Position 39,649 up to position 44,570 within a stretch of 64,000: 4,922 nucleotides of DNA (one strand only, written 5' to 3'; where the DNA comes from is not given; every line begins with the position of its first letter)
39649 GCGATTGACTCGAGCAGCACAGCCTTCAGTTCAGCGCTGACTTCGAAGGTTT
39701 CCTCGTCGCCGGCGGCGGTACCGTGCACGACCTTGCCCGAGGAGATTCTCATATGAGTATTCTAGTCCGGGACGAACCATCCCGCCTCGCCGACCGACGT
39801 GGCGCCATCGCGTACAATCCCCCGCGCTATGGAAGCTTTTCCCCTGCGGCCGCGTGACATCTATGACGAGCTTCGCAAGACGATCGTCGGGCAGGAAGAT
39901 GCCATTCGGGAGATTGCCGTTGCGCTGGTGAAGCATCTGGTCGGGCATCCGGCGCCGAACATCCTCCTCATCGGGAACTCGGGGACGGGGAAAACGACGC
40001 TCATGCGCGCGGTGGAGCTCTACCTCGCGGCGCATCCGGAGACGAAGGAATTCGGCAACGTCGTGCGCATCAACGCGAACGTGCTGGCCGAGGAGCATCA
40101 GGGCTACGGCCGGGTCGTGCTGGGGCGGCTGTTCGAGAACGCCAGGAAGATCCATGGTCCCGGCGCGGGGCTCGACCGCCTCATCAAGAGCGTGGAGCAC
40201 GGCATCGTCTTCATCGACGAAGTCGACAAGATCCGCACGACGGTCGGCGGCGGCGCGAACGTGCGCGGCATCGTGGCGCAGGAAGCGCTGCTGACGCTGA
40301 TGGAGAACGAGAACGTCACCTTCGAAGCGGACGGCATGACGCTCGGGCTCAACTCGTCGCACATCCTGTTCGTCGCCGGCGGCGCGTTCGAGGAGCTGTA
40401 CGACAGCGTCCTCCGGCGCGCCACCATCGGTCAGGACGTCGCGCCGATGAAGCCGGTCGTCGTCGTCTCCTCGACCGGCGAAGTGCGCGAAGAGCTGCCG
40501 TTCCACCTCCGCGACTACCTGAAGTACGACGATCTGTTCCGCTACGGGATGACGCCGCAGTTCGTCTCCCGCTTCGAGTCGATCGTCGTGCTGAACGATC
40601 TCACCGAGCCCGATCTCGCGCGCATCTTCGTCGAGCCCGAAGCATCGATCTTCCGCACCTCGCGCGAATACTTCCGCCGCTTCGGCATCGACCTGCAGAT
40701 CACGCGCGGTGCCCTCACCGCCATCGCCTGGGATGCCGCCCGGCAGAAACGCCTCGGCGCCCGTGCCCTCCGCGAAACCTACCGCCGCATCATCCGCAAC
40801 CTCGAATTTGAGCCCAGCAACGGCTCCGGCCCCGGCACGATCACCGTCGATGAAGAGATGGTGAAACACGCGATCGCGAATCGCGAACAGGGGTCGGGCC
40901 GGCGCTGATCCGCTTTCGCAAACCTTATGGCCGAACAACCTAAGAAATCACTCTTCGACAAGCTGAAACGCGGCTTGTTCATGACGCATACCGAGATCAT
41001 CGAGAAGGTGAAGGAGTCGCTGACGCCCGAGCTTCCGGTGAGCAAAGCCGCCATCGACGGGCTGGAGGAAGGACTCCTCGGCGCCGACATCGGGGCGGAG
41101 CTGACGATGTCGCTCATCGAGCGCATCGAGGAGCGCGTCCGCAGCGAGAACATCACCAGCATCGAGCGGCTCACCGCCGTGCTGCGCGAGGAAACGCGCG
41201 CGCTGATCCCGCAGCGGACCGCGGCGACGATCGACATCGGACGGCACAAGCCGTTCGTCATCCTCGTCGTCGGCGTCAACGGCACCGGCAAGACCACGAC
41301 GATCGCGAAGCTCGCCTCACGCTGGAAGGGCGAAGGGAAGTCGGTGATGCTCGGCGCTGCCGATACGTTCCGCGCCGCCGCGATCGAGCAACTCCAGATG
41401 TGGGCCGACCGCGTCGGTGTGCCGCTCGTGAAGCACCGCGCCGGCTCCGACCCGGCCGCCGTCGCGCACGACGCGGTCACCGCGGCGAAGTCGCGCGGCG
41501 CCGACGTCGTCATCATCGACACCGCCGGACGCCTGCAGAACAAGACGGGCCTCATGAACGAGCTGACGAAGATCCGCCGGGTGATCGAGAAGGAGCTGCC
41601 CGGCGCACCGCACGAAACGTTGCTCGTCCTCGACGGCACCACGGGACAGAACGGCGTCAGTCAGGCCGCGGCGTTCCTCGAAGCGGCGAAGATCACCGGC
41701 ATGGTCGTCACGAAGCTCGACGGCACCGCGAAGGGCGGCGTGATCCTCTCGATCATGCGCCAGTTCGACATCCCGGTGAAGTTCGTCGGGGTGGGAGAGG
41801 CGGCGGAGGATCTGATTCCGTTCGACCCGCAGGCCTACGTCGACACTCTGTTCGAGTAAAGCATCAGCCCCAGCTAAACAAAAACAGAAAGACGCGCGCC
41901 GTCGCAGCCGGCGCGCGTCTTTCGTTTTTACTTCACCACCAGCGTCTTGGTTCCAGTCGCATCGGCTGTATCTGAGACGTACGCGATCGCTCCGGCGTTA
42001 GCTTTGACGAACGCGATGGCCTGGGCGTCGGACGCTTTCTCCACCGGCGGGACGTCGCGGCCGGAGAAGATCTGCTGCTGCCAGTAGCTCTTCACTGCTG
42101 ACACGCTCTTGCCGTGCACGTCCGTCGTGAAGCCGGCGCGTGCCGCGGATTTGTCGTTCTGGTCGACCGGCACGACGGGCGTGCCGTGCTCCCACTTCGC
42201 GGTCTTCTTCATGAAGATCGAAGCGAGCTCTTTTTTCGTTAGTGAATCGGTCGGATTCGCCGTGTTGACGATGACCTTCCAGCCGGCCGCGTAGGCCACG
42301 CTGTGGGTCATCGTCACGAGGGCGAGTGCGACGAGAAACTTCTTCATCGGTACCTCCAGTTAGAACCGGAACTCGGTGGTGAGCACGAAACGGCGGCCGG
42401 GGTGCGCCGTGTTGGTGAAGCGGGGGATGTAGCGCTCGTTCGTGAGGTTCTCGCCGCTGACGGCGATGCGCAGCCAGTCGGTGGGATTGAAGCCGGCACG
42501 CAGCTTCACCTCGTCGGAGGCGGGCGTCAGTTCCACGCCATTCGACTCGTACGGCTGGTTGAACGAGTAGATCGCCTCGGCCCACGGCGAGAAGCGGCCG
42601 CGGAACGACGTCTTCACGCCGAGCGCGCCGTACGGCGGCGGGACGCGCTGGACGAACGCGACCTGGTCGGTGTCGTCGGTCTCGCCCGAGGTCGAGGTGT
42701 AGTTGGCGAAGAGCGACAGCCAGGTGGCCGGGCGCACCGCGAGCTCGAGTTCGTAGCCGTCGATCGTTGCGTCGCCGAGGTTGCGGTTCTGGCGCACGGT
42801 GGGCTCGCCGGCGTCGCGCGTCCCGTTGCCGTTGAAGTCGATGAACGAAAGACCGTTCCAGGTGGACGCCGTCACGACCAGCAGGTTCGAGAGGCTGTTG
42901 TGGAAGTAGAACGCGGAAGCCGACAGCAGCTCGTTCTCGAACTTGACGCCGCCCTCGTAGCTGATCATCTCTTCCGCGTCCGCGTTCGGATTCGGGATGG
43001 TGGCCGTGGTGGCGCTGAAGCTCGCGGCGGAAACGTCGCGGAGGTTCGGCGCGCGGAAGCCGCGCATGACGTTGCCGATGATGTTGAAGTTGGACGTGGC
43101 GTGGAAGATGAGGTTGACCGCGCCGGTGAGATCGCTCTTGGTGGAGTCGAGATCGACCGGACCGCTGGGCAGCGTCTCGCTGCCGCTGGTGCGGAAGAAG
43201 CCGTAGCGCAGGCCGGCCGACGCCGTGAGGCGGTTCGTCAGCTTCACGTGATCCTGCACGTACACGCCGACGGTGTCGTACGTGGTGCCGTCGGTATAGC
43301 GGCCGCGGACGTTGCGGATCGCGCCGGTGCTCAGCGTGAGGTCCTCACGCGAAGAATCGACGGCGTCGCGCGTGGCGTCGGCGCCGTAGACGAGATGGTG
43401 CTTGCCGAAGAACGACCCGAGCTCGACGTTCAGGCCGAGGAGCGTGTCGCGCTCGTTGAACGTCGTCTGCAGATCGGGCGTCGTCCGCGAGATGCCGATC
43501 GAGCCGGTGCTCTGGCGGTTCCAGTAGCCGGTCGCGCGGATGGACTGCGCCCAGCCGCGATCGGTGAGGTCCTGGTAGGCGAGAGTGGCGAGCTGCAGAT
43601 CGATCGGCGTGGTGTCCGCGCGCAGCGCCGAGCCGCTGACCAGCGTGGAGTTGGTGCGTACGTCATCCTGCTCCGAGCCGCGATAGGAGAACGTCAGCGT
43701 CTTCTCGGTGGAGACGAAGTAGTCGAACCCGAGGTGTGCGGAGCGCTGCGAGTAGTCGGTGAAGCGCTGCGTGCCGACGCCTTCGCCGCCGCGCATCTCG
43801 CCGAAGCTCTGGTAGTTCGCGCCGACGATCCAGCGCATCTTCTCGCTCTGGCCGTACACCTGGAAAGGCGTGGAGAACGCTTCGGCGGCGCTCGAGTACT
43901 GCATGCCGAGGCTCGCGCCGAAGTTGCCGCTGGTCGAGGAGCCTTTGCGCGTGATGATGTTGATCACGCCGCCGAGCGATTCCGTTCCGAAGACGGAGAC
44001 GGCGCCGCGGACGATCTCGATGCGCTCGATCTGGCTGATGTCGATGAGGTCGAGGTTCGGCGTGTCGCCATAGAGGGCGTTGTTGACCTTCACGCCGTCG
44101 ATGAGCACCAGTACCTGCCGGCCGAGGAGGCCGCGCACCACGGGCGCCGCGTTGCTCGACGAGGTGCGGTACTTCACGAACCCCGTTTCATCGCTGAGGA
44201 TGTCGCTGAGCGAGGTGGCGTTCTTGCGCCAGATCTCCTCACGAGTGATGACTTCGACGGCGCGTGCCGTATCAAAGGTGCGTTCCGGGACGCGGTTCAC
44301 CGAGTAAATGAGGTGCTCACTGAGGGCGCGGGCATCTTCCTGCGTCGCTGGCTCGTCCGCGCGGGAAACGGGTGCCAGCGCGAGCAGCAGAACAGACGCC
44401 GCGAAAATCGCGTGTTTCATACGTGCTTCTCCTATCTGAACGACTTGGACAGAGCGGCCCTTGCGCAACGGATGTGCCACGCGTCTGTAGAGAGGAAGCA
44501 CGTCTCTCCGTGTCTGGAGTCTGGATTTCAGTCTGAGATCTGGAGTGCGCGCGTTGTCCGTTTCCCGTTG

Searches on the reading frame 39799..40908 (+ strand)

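Call 8: search_protein_families(library=pfam, proteins=[window:39799-40908:+])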
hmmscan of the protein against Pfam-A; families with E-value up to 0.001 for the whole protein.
window:39799-40908:+ (369 aa): 13 families
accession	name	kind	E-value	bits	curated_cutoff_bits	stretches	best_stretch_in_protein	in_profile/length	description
PF00004.35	AAA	-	9.7e-13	49.1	21.2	1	55-207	1-122/131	ATPase family associated with various cellular activities (AAA)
PF07724.20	AAA_2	-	2.9e-12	47.4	27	1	52-261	3-165/166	AAA domain (Cdc48 subfamily)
PF13191.12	AAA_16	-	9.9e-07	29.8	32.6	1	29-79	2-51/167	AAA ATPase domain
PF05673.19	DUF815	-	3.6e-06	26.7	23.8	1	27-74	28-75/249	Protein of unknown function (DUF815)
PF00493.29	MCM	-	0.00014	21.5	23.3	0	28-74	25-79/224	MCM P-loop domain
PF01078.27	Mg_chelatase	-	0.00015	21.7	20.3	1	28-148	4-121/207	Magnesium chelatase, subunit ChlI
PF05621.17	TniB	-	0.00021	21.3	22.4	1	38-146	21-132/189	Bacterial TniB protein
PF07728.20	AAA_5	-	0.00024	21.5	22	0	54-149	1-82/139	AAA domain (dynein-related subfamily)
PF07836.16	DmpG_comm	-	0.00028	20.8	27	1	7-44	23-62/63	DmpG-like communication domain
PF13401.12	AAA_22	-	0.00036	21.3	27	0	53-146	6-97/130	AAA domain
PF25199.1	nSTAND_NTPase5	-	0.00049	20.4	34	0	29-78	14-67/145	Novel STAND NTPase 5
PF00158.32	Sigma54_activat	-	0.0005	20.2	20.2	0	30-147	2-107/168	Sigma-54 interaction domain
PF13555.12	AAA_29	-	0.00083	19.5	27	0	53-80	23-50/61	P-loop containing region of AAA domain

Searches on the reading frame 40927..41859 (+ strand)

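Call 8: search_protein_families(library=pfam, proteins=[window:40927-41859:+])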
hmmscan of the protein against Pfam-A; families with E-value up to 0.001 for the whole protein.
window:40927-41859:+ (310 aa): 8 families
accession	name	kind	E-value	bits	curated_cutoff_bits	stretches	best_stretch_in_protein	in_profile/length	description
PF00448.28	SRP54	-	1.1e-77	260.6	22.7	1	109-309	1-195/196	SRP54-type protein, GTPase domain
PF02881.24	SRP54_N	-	2.3e-08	34.6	22.4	1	32-89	12-74/75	SRP54-type protein, helical bundle domain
PF13604.12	AAA_30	-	1.9e-07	31.5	27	1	106-207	15-104/191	AAA domain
PF13401.12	AAA_22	-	2.5e-06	28.2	27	1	111-219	7-110/130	AAA domain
PF13191.12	AAA_16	-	1.8e-05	25.8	32.6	1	103-238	18-141/167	AAA ATPase domain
PF01656.29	CbiA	-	0.00023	21.6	25.4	0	119-146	9-36/125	CobQ/CobB/MinD/ParA nucleotide binding domain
PF06414.18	Zeta_toxin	-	0.00024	21.1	22.3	1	106-200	13-103/199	Zeta toxin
PF09848.15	SLFN-g3_helicase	-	0.00072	19.4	24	1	111-213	3-101/354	Schlafen group 3, DNA/RNA helicase domain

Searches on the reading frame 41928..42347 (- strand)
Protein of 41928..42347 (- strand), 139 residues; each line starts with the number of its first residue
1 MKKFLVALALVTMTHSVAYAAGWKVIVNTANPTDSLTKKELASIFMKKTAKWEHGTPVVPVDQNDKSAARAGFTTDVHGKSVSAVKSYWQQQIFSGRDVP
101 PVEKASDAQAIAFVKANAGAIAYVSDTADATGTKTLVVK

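Call 8: search_protein_families(library=pfam, proteins=[window:41928-42347:-])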
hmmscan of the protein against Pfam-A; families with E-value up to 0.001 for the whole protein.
window:41928-42347:- (139 aa): 1 family
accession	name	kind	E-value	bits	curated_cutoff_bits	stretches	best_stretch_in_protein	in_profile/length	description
PF12849.12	PBP_like_2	-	9.3e-09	35.9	27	1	25-130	96-190/267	PBP superfamily domain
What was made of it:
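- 41928..42347 (-): Small periplasmic PBP_like_2 protein (139 aa), co-transcribed with the receptor. Pfam PBP_like_2, E 9e-9 (call 8).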

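Call 75: search_protein_families(library=ncbifam, proteins=[window:41928-42347:-], max_evalue=0.001)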
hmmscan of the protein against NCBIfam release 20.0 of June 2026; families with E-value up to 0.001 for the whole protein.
window:41928-42347:- (139 aa): 1 family
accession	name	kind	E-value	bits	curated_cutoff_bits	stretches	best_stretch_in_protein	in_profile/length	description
TIGR02136.1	ptsS_2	subfamily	2.6e-06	26.8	206.6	1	12-125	112-218/295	phosphate ABC transporter substrate-binding protein PstS family protein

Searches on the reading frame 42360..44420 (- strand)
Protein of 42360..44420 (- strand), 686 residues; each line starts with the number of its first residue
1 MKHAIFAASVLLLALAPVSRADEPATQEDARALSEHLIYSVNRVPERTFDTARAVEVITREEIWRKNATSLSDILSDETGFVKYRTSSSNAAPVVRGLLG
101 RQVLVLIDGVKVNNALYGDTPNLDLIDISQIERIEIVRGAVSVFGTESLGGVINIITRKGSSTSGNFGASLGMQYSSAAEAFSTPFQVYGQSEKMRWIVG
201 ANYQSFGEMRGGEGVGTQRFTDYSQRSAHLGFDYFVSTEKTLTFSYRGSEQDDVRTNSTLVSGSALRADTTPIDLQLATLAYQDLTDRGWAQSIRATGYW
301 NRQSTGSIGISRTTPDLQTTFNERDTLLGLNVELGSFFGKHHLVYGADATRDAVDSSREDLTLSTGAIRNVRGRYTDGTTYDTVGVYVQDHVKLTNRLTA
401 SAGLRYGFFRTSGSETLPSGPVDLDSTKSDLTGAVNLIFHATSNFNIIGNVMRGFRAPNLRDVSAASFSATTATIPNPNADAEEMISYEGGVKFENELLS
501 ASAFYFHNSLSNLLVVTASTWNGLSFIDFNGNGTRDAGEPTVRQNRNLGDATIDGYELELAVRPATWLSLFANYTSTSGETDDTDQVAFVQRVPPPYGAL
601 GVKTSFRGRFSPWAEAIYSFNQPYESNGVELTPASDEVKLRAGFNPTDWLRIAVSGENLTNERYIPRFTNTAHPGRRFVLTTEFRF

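Call 10: search_protein_families(library=pfam, proteins=[window:42360-44420:-])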
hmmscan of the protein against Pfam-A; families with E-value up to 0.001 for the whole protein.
window:42360-44420:- (686 aa): 3 families
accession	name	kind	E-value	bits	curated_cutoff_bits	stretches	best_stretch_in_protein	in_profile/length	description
PF00593.30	TonB_dep_Rec_b-barrel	-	1.2e-35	124.7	27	1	225-659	29-436/436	TonB dependent receptor-like, beta-barrel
PF07715.20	Plug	-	3.9e-21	76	23.9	1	49-152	3-107/107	TonB-dependent Receptor Plug Domain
PF14905.12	OMP_b-brl_3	-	8.2e-06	25.6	27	1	306-577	34-293/408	Outer membrane protein beta-barrel family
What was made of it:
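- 42360..44420 (-): TonB-dependent receptor gene (686 aa, with signal peptide). Pfam Plug plus TonB_dep_Rec_b-barrel (call 10).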

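Call 12: find_related_loci(query=window:42360-44420:-, collection=genome_contigs, flank=10000)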
Query window:42360-44420:- (686 aa) in genome_contigs; peptide patterns used: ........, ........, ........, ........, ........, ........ (x = any residue, [..] = any of these).
74 stretches matched a pattern; 3 encode a relative of the query (tblastn E <= 1e-3); 3 distinct loci.
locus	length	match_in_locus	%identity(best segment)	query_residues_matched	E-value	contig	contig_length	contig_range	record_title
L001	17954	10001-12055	60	1-686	0e+0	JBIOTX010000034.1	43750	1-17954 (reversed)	MAG: Thermoanaerobaculia bacterium isolate MAG149 k127_1243585, whole genome shotgun sequence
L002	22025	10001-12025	60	11-686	0e+0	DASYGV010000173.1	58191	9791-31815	MAG TPA_asm: Thermoanaerobaculia bacterium isolate SMAG_U4223 k141_1022105, whole genome shotgun sequence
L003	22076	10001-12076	61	3-686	0e+0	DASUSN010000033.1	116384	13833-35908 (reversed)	MAG TPA_asm: Thermoanaerobaculia bacterium isolate SMAG_U1737 k141_146514, whole genome shotgun sequence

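Call 16: find_encoding_contigs(protein=window:42360-44420:-, flank=3000, max_places=6)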
Protein window:42360-44420:- (686 aa): 1 contig read that carries it; 1 place shown.
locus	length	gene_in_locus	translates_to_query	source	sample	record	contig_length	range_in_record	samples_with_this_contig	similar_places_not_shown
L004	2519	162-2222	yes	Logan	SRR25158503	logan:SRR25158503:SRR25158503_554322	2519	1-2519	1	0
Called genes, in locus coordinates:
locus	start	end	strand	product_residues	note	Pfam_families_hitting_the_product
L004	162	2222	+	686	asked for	PF07715:Plug, PF00593:TonB_dep_Rec_b-barrel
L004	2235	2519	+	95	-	?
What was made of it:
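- An independent assembly of the same sequence breaks inside the hairpin (L004, call 16).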

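Call 42: search_protein_families(library=pfam, proteins=[L002:1003-3450:+, L002:3426-4841:+, L002:4963-5898:+, L002:5712-6464:-, L002:6395-7051:+, L001:4543-6066:+, L001:6166-7113:+, L001:3439-4659:-])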
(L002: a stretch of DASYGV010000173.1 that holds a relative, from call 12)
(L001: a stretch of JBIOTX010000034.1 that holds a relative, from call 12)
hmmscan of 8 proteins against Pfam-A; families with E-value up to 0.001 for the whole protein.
L002:1003-3450:+ (815 aa): 6 families
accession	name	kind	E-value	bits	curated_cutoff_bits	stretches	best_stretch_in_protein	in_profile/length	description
PF13426.13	PAS_9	-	5.6e-27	94.5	27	2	25-129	1-103/103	PAS domain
PF02518.31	HATPase_c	-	9.1e-26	90.9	26.4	1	705-813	1-110/111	Histidine kinase-, DNA gyrase B-, and HSP90-like ATPase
PF08448.16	PAS_4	-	3.4e-22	79.2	23.1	2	154-258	7-110/110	PAS fold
PF08447.18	PAS_3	-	3.6e-20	72.4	25.6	2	38-122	2-87/89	PAS fold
PF00989.32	PAS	-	2.6e-17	63.3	22.6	1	18-121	4-109/113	PAS fold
PF13188.13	PAS_8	-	1.3e-11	44.4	21.8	1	17-68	3-54/65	PAS domain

L002:3426-4841:+ (471 aa): 10 families
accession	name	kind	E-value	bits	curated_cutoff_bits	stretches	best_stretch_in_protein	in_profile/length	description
PF00158.32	Sigma54_activat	-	5.2e-50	169.9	20.2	1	161-319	2-167/168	Sigma-54 interaction domain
PF00072.30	Response_reg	-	1.8e-28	99.4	30.2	1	16-126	1-110/111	Response regulator receiver domain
PF14532.12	Sigma54_activ_2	-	1.9e-15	57.7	25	1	166-324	6-138/138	Sigma-54 interaction domain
PF25601.1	AAA_lid_14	-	1.3e-14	54.2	27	1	325-399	1-75/87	AAA+ ATPase lid domain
PF07728.20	AAA_5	-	2.3e-06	28.1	22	1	183-303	1-125/139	AAA domain (dynein-related subfamily)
PF01078.27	Mg_chelatase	-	2.7e-05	24.1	20.3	0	174-204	15-45/207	Magnesium chelatase, subunit ChlI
PF00004.35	AAA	-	7.2e-05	23.7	21.2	1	184-311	1-119/131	ATPase family associated with various cellular activities (AAA)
PF02954.25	HTH_8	-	0.00066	19.8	22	0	424-465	3-41/42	Bacterial regulatory protein, Fis family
PF13191.12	AAA_16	-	0.00095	20.1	32.6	0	168-211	10-55/167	AAA ATPase domain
PF21695.3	GlnR_1st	-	0.00099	19.5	27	0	47-124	30-105/111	Transcription regulator GlnR, N-terminal domain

L002:4963-5898:+ (311 aa): 0 families

L002:5712-6464:- (250 aa): 0 families

L002:6395-7051:+ (218 aa): 1 family
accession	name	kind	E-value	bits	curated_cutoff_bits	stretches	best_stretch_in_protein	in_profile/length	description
PF00072.30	Response_reg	-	8.8e-28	97.1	30.2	1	101-212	1-110/111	Response regulator receiver domain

L001:4543-6066:+ (507 aa): 0 families

L001:6166-7113:+ (315 aa): 0 families

L001:3439-4659:- (406 aa): 0 families

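Call 75: search_protein_families(library=ncbifam, proteins=[window:42360-44420:-], max_evalue=0.001)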
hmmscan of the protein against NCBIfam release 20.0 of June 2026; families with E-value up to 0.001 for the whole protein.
window:42360-44420:- (686 aa): 24 families
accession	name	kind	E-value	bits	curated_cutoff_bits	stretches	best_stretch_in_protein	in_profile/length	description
TIGR01785.1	TonB-hemin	subfamily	3.5e-62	210.8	316.85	1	43-686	10-677/677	TonB-dependent heme/hemoglobin receptor family protein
TIGR01786.1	TonB-hemlactrns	subfamily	1.4e-50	172.4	323.75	1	46-686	16-719/719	TonB-dependent hemoglobin/transferrin/lactoferrin family receptor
TIGR01783.1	TonB-siderophor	subfamily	3.4e-35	121.8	223.5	2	50-301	1-241/649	TonB-dependent siderophore receptor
TIGR01779.1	TonB-B12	equivalog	8.1e-28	97.3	599.7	1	25-177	19-174/614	TonB-dependent vitamin B12 receptor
NF010010.0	PRK13483.1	equivalog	3.3e-24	84.9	927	1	10-583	9-552/660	ligand-gated channel protein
NF053590.1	TonB_dep_TOL0244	equivalog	6.7e-23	81.1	645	1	33-664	10-580/604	TOL_0244 family TonB-dependent receptor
NF052649.1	TonRcptRhtA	equivalog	9.1e-23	80.3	1100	1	11-164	18-171/744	TonB-dependent siderophore receptor RhtA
NF007926.1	PRK10641.1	equivalog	3e-22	78.9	836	1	29-172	22-167/617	TonB-dependent vitamin B12 receptor BtuB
NF010038.0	PRK13513.1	equivalog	6.1e-22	77.9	942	1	13-581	14-550/659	ligand-gated channel protein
NF007478.2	PRK10064.1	equivalog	6.8e-22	77.5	745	1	37-174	33-175/663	catecholate siderophore receptor CirA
NF050067.1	TonBEntbctnRecCfrA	equivalog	7.4e-19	67.5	1200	2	50-163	42-163/698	TonB-dependent ferric enterobactin receptor CfrA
NF010051.0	PRK13528.1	subfamily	2.7e-18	65.6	583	2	22-163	26-177/727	FepA family TonB-dependent siderophore receptor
NF049947.1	TonB_dep_PCPU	exception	8.5e-17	60.6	800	1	50-247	49-246/685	TonB-dependent receptor, PCPU motif-type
NF010048.1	PRK13524.1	subfamily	1.2e-16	60.3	493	2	339-576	387-614/744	FepA family TonB-dependent siderophore receptor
NF010012.0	PRK13486.1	equivalog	2.7e-16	59.1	924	2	43-174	34-175/696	TonB-dependent receptor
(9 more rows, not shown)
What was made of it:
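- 42360..44420 (-): Nearest NCBIfam subfamily is the heme/hemoglobin receptor, below its cutoff (call 75).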
